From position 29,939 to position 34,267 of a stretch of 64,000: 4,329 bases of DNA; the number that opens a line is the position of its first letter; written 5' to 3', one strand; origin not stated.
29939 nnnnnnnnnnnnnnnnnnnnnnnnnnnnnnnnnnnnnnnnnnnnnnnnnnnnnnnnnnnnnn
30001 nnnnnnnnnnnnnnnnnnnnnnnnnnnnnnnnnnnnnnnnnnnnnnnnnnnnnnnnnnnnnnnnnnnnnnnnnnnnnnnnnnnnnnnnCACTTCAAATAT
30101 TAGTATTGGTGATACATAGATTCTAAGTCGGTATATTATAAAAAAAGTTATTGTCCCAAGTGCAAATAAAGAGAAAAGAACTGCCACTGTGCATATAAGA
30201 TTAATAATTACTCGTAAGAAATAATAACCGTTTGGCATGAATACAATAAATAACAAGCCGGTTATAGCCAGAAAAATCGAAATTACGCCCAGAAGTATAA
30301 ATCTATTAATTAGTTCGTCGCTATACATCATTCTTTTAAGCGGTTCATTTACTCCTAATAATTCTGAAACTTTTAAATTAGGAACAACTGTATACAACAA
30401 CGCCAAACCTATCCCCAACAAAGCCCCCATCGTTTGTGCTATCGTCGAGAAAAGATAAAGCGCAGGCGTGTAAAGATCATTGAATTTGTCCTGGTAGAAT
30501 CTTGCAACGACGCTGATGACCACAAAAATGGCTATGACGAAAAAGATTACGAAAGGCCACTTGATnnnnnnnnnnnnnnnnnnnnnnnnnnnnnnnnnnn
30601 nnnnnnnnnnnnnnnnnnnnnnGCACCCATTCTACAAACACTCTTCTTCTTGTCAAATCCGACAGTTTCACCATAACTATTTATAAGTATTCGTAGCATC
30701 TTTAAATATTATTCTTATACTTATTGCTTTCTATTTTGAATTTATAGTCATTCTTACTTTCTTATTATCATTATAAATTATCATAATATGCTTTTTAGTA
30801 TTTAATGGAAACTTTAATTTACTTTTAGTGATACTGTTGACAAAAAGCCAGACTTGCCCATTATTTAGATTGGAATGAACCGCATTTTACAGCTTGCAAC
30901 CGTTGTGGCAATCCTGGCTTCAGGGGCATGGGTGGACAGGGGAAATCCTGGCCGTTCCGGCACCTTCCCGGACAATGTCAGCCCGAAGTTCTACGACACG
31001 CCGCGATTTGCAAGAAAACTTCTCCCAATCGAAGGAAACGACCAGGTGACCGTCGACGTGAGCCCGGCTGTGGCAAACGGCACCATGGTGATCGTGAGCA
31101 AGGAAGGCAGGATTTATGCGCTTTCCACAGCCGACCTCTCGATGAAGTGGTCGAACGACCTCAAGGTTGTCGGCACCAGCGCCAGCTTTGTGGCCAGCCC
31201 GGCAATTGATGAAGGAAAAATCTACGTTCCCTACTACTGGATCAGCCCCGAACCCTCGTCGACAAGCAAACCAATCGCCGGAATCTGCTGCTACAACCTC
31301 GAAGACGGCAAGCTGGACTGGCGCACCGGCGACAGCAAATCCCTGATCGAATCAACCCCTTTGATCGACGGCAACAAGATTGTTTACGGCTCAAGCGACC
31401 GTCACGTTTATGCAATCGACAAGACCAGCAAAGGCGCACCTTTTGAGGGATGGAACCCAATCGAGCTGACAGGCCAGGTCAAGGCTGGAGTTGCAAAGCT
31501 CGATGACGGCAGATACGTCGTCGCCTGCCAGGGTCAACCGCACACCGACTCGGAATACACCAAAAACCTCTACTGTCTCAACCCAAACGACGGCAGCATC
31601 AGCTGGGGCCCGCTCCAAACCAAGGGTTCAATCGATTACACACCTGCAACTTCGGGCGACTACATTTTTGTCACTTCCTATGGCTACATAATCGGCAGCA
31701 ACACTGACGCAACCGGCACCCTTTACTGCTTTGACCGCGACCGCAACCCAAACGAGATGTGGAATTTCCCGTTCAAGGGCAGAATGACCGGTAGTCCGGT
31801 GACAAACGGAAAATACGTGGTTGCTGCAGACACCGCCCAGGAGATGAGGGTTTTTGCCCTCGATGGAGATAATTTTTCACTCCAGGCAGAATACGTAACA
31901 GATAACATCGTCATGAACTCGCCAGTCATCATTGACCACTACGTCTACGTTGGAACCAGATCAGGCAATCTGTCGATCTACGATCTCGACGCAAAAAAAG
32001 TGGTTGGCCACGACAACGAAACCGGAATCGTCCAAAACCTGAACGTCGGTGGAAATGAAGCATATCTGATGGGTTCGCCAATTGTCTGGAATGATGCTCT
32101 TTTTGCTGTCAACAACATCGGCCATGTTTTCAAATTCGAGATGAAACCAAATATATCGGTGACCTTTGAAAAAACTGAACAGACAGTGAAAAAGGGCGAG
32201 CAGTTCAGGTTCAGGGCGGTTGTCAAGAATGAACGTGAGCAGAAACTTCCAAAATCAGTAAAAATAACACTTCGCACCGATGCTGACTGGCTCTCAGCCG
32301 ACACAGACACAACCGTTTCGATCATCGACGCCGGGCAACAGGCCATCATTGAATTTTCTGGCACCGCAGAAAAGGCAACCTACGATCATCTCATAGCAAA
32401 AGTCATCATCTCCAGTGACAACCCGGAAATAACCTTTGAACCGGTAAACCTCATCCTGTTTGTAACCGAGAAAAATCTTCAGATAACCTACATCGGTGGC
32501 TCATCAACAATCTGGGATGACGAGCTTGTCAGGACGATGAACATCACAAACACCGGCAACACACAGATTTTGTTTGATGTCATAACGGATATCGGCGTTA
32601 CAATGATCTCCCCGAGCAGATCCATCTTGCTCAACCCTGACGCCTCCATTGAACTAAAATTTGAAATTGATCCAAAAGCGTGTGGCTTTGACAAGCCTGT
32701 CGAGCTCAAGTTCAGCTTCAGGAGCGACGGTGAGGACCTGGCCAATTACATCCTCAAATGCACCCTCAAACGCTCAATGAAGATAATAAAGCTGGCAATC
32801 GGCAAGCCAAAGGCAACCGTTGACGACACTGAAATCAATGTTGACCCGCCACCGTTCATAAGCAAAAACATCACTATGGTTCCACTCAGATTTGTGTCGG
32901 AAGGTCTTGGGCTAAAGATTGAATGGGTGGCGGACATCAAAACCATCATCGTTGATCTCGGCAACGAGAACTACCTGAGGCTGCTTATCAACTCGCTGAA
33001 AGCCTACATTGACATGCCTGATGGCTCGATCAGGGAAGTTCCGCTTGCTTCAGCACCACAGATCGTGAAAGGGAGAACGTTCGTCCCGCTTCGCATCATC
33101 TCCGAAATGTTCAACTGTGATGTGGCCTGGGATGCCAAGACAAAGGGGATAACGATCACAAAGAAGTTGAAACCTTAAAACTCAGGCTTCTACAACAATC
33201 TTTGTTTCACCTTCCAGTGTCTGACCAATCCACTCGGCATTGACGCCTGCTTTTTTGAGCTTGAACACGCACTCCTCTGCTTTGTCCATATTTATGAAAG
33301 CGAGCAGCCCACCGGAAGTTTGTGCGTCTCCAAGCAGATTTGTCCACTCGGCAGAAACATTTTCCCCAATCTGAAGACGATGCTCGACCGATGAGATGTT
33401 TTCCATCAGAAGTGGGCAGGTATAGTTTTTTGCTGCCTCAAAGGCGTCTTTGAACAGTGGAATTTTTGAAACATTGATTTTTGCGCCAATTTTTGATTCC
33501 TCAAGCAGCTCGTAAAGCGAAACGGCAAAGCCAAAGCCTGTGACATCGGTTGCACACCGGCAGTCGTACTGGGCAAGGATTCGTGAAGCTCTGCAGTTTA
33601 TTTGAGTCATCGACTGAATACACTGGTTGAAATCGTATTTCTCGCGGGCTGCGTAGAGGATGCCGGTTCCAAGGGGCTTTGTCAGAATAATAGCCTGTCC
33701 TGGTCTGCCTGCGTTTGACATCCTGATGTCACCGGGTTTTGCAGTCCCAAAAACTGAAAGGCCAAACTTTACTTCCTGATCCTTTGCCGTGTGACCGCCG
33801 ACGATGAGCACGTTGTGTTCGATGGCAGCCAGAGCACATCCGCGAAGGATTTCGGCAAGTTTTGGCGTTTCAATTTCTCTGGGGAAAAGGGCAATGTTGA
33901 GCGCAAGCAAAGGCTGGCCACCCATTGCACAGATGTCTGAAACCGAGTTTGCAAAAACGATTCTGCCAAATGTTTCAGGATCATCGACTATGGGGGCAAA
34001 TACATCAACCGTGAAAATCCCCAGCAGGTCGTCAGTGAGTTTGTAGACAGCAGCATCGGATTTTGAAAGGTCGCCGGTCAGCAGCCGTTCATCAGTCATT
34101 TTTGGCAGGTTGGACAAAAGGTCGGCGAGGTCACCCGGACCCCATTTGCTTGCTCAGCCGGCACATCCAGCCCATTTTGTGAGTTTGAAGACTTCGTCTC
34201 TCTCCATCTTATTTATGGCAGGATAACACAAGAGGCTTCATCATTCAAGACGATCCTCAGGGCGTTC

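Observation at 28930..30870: AT-rich single-gene island encoding a 547-aa four-TM protein with no recognisable domain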

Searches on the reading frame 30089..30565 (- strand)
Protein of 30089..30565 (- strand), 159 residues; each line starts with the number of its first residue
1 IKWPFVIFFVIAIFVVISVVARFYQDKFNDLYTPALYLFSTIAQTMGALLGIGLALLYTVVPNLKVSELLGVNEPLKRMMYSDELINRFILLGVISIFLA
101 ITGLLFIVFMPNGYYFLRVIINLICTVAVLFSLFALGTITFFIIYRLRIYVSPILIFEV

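Call 34: find_homologous_proteins(query=A5, max_evalue=0.001)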
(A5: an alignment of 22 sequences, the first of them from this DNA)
Query A5 (22 sequences) (159 aa, profile of the alignment): 1 proteins with E <= 0.001 among 8000 candidates.
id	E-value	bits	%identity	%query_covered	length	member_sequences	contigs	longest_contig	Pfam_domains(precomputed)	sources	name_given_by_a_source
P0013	1.2e-36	144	41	52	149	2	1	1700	-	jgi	-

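Call 35: search_solved_structures(query=A5, max_evalue=10)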
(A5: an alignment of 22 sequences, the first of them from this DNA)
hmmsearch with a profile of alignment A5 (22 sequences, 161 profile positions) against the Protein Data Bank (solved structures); distinct sequences matched with E-value up to 10: 1.
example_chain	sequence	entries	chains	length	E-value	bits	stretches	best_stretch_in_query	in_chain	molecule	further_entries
7w6k_A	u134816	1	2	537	3.2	10.6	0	89-150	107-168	GmALMT12/QUAC1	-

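Call 36: find_related_loci(query=A5, collection=viral_contigs, flank=8000)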
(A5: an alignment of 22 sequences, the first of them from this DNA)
Query A5 (159 aa) in viral_contigs; peptide patterns used: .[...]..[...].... (x = any residue, [..] = any of these).
17 stretches matched a pattern, but none encodes a relative of the query by tblastn (E <= 1e-3).

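Call 37: find_related_loci(query=A5, collection=metagenome_contigs, flank=10000)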
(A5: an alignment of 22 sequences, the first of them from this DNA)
Query A5 (159 aa) in metagenome_contigs; peptide patterns used: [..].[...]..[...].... (x = any residue, [..] = any of these).
99 stretches matched a pattern; 5 encode a relative of the query (tblastn E <= 1e-3); 5 distinct loci.
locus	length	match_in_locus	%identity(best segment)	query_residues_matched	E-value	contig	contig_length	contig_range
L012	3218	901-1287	33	30-158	1e-19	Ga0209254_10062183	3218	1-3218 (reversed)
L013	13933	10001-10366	38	33-154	2e-19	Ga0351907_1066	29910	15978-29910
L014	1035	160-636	31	9-154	8e-18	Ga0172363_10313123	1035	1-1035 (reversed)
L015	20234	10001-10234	40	30-107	1e-10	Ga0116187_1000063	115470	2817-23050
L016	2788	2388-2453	73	35-56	6e-5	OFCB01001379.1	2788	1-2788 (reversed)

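Call 42: search_protein_families(library=pfam, proteins=[L015:8530-9798:+, L015:11609-12496:-, L015:12544-14886:-, L015:7965-8429:+, L015:7085-7864:+, L013:6085-9414:+, L013:9335-9790:+, L013:11518-12897:-, L013:4835-6016:-, L015:15017-16960:-], max_evalue=0.00001)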
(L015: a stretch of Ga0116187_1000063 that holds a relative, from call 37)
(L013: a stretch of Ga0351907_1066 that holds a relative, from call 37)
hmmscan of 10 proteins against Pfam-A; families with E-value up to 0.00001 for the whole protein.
L015:8530-9798:+ (422 aa): 1 family
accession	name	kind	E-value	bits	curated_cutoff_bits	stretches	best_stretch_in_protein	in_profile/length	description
PF07603.17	Lcl_C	-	8e-45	152.3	34.9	2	248-374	1-116/117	Lcl C-terminal domain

L015:11609-12496:- (295 aa): 1 family
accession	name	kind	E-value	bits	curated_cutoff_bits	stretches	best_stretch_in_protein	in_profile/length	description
PF00892.27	EamA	-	5.2e-37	127.6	28.2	2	15-143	4-134/135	EamA-like transporter family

L015:12544-14886:- (780 aa): 1 family
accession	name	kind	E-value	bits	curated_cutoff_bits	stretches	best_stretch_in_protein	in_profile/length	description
PF01326.24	PPDK_N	-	1.3e-51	176.3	27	1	191-568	3-319/328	Pyruvate phosphate dikinase, AMP/ATP-binding domain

L015:7965-8429:+ (154 aa): 0 families

L015:7085-7864:+ (259 aa): 2 families
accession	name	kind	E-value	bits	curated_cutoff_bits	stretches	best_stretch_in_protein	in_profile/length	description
PF03118.21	RNA_pol_A_CTD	-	9.6e-10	38.5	23.8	1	11-67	9-65/67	Bacterial RNA polymerase, alpha chain C terminal domain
PF04545.22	Sigma70_r4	-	2.2e-08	33.9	24.1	1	122-171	4-49/50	Sigma-70, region 4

L013:6085-9414:+ (1109 aa): 5 families
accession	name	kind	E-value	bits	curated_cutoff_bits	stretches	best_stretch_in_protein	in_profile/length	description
PF02463.25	SMC_N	-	3.5e-55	187.3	40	1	3-1090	2-219/220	RecF/RecN/SMC N terminal domain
PF13304.12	AAA_21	-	4.5e-14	53.7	27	1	26-83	1-63/304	AAA domain, putative AbiEii toxin, Type IV TA system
PF13175.12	AAA_15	-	5.3e-13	49.8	32.1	1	1-366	1-264/374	AAA ATPase domain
PF13476.12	AAA_23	-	4e-12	47.6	27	1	5-279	1-190/201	AAA domain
PF13555.12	AAA_29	-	2.7e-06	27.5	27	1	3-44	1-42/61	P-loop containing region of AAA domain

L013:9335-9790:+ (151 aa): 0 families

L013:11518-12897:- (459 aa): 3 families
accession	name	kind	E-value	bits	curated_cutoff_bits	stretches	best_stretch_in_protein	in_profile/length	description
PF00710.25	Asparaginase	-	1.6e-51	175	22.5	1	96-285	1-185/193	Asparaginase, N-terminal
PF17763.6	Asparaginase_C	-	9.7e-34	116.2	34.6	1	310-423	1-114/114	Glutaminase/Asparaginase C-terminal domain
PF18195.6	GatD_N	-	1.2e-12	47.4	25.7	1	25-72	6-52/54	GatD N-terminal domain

L013:4835-6016:- (393 aa): 2 families
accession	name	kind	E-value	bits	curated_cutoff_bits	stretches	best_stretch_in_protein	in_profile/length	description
PF00266.25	Aminotran_5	-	5.6e-48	164.2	21.5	1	25-382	1-371/371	Aminotransferase class-V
PF00155.27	Aminotran_1_2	-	6.7e-09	35.8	19.7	1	91-370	70-346/361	Aminotransferase class I and II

L015:15017-16960:- (647 aa): 3 families
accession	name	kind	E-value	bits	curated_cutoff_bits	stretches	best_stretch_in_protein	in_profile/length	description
PF00664.28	ABC_membrane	-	2.8e-49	168.7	28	1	61-329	3-273/274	ABC transporter transmembrane region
PF00005.33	ABC_tran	-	3.8e-29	102.5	25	1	424-573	1-137/137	ABC transporter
PF02463.25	SMC_N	-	1.4e-06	28.4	40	1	247-614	95-210/220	RecF/RecN/SMC N terminal domain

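Call 81: search_protein_families(library=ncbifam, proteins=[L013:11518-12897:-, L013:6085-9414:+, L013:9335-9790:+], max_evalue=1e-10)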
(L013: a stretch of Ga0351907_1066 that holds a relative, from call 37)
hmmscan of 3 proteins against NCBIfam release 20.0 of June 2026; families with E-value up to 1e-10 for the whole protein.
L013:11518-12897:- (459 aa): 6 families
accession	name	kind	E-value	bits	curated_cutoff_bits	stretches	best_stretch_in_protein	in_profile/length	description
NF003217.0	PRK04183.1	equivalog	2.7e-149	497.4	310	1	22-436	5-416/420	Glu-tRNA(Gln) amidotransferase subunit GatD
TIGR02153.1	gatD_arch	equivalog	1.1e-147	492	324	1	35-435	2-403/405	Glu-tRNA(Gln) amidotransferase subunit GatD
TIGR00519.1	asnASE_I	subfamily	3.1e-111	371.6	260.5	1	94-432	1-336/337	type I asparaginase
TIGR00520.1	asnASE_II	subfamily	7.8e-41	140.1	314.3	1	95-422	25-348/352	type II asparaginase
NF006998.0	PRK09461.1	equivalog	9.1e-40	136.9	376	1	148-433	59-336/337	asparaginase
NF008304.0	PRK11096.1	equivalog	1.1e-37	129.4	506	1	94-423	23-345/348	L-asparaginase 2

L013:6085-9414:+ (1109 aa): 5 families
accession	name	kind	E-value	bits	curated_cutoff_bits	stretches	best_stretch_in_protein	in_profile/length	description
TIGR02168.1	SMC_prok_B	equivalog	9e-191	636.4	567.35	2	3-487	2-492/1181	chromosome segregation protein SMC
TIGR02169.1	SMC_prok_A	equivalog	2.1e-112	376.8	729.4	2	4-486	3-477/1165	chromosome segregation protein SMC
NF045487.1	ASRP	equivalog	6.7e-18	64.6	300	0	810-1068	334-590/593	archaea-specific SMC-related protein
NF045780.1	TrlF_fam_ATP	equivalog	9.6e-18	64.3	350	1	4-470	291-764/944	TrlF family AAA-like ATPase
NF002572.0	PRK02224.1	equivalog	1.8e-12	46.4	1087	0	1-44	1-43/888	DNA double-strand break repair ATPase Rad50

L013:9335-9790:+ (151 aa): 0 families

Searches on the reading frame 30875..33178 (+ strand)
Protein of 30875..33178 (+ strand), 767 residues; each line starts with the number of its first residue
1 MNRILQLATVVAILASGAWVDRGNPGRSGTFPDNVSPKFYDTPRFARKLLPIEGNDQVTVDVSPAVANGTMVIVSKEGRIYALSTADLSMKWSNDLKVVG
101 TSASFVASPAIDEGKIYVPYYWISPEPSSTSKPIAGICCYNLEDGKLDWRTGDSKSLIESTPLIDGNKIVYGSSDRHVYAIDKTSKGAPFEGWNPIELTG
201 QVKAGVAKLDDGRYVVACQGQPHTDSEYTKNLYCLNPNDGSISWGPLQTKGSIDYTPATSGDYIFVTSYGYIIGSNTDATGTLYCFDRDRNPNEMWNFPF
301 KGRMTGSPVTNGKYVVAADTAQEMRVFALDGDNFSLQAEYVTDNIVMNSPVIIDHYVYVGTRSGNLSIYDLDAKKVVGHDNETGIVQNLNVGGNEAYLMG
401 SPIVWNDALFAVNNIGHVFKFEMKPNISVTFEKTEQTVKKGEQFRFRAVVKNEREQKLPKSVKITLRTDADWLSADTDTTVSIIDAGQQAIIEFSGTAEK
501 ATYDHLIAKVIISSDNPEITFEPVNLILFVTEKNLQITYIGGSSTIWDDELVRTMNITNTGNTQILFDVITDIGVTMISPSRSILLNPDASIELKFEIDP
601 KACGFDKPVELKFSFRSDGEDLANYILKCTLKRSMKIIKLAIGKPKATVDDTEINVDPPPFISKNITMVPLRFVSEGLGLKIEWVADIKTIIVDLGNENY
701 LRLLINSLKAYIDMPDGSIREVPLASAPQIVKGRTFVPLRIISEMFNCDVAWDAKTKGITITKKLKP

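Call 62: find_encoding_contigs(protein=window:30875-33178:+, flank=4000, max_places=10)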
Protein window:30875-33178:+ (767 aa): 3 contigs read that carry it; 1 place shown.
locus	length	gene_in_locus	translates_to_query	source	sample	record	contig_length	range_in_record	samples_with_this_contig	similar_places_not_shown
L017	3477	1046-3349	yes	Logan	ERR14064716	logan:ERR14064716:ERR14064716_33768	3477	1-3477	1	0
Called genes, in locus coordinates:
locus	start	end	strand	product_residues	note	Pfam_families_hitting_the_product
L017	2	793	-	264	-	?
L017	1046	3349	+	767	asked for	PF13570:Beta-prop_ACSF4, PF13360:PQQ_2, PF07833:Cu_amine_oxidN1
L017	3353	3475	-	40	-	?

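Call 69: search_protein_families(library=ncbifam, proteins=[window:30875-33178:+], max_evalue=0.001)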
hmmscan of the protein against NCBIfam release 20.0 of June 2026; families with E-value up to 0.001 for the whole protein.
window:30875-33178:+ (767 aa): 3 families
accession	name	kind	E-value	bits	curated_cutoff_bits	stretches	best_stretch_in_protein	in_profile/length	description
TIGR03300.1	assembly_YfgL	equivalog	6.1e-14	51.5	285.2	2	54-184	51-163/377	outer membrane protein assembly factor BamB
NF008351.0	PRK11138.1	equivalog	9.3e-08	30.9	423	0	231-399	131-300/394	outer membrane protein assembly factor BamB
NF053615.1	SerThrKinAfsKStmc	equivalog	9.5e-06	24.5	1300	0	280-379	713-807/809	protein serine/threonine kinase AfsK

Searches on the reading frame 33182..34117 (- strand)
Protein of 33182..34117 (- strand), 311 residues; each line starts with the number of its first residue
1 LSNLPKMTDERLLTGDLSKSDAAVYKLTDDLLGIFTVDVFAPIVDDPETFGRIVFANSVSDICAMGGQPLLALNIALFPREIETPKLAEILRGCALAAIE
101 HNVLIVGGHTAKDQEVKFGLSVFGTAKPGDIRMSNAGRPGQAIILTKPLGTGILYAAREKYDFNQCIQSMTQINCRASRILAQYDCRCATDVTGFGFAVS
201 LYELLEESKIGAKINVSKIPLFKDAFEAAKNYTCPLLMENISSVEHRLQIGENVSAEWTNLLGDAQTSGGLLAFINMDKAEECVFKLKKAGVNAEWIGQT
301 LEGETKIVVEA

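Call 69: search_protein_families(library=ncbifam, proteins=[window:33182-34117:-], max_evalue=0.001)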
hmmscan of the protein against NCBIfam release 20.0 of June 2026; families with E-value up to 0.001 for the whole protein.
window:33182-34117:- (311 aa): 14 families
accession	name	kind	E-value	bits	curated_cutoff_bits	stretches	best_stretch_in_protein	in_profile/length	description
TIGR00476.1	selD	equivalog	4.9e-76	255.9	125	1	5-278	31-309/311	selenide, water dikinase SelD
NF002098.0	PRK00943.1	equivalog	2.2e-60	204.4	299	1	3-304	33-338/347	selenide, water dikinase SelD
NF010705.0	PRK14105.1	equivalog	8.7e-32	110.3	291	1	21-166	49-195/345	selenide, water dikinase SelD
TIGR04369.1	fusion_not_SelD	hypoth_equivalog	8.7e-22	77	700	1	19-283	383-689/701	oxidoreductase/SelD-related fusion protein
TIGR01379.1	thiL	equivalog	1.6e-20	73.3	184.15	1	21-229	26-246/320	thiamine-phosphate kinase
NF004353.0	PRK05731.2-2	equivalog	2.2e-18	66.4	301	1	21-230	21-236/311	thiamine-phosphate kinase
TIGR04049.1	AIR_rel_sll0787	hypoth_equivalog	2.1e-16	59.9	321.3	1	45-221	70-243/318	sll0787 family AIR synthase-like protein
TIGR02124.1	hypE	equivalog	2.1e-13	50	251.6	1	19-225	33-249/332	hydrogenase expression/formation protein HypE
TIGR03267.1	methan_mark_2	hypoth_equivalog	1.1e-12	47.7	365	1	20-221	45-248/323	methanogenesis marker 2 protein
TIGR04050.1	MSMEG_0567_Cter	hypoth_equivalog_domain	5.4e-11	42.5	312.2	1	44-234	57-240/296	MSMEG_0567/sll0787 family protein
NF004354.0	PRK05731.2-3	equivalog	1.1e-09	38.1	204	1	58-150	57-148/273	thiamine-phosphate kinase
NF004351.0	PRK05731.1-4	equivalog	5.2e-09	35.7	324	1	47-230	71-258/321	thiamine-phosphate kinase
NF004350.0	PRK05731.1-1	equivalog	2.1e-05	23.6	441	1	46-224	60-244/325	thiamine-phosphate kinase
TIGR00878.1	purM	equivalog_domain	0.00017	20.9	236.35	1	41-112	68-138/332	phosphoribosylformylglycinamidine cyclo-ligase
